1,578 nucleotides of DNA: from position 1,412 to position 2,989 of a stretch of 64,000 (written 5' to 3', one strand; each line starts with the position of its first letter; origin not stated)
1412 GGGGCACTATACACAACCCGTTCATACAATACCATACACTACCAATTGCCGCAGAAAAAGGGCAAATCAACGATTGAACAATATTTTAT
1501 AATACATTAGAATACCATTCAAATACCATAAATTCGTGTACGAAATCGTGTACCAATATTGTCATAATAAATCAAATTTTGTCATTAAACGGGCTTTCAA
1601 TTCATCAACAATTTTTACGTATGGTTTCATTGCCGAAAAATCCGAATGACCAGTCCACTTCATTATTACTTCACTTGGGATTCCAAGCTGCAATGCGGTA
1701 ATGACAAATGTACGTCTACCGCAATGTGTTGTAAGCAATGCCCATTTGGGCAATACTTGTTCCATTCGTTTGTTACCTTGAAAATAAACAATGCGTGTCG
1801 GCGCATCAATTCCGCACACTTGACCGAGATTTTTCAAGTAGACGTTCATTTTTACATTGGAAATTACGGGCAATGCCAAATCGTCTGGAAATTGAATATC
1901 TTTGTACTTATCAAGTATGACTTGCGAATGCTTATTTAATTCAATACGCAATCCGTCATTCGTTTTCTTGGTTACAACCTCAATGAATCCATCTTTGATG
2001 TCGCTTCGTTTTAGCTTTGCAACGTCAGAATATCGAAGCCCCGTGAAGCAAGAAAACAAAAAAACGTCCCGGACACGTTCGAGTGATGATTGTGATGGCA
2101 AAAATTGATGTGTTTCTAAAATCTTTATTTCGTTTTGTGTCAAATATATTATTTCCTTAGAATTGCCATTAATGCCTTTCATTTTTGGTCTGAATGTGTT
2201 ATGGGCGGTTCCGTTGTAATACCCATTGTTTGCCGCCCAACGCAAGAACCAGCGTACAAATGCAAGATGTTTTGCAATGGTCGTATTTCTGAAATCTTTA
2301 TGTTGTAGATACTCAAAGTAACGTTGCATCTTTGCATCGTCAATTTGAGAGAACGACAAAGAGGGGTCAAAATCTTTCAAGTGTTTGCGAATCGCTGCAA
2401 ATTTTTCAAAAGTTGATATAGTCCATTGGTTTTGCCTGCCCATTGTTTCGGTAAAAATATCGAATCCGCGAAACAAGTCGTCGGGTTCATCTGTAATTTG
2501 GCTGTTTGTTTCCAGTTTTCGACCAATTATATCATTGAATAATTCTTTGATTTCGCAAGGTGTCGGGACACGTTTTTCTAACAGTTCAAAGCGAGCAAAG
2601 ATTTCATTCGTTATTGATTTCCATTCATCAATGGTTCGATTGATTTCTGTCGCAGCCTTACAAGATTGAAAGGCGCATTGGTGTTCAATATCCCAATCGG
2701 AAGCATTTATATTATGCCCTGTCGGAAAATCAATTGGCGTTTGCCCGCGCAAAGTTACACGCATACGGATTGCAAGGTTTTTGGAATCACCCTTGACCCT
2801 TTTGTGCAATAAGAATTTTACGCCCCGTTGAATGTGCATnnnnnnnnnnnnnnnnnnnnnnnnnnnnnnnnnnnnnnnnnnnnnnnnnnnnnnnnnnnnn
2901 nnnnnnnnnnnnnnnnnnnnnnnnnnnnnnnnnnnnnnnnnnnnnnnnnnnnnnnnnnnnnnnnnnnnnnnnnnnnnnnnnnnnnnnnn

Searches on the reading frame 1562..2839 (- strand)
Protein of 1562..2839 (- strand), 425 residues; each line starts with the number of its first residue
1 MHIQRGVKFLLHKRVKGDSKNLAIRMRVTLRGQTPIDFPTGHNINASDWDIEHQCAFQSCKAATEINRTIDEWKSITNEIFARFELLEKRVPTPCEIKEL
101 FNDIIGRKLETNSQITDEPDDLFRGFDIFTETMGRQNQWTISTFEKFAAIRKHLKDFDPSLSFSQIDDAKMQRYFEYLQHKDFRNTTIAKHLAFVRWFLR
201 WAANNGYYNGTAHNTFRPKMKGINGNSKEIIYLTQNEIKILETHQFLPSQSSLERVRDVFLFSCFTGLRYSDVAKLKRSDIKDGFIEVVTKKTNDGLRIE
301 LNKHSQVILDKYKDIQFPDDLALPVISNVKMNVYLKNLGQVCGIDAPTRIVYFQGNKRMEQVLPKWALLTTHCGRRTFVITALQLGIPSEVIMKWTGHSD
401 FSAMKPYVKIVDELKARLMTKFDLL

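Call 48: search_protein_families(library=phrogs, proteins=[window:1562-2839:-], max_evalue=0.00001)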
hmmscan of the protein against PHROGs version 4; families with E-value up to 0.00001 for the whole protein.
window:1562-2839:- (425 aa): 2 families
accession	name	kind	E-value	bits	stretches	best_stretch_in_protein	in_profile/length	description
phrog_1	-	integration and excision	1.9e-30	107.7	1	127-423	171-448/611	integrase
phrog_216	-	integration and excision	5.7e-23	82.5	1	195-424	22-238/301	integrase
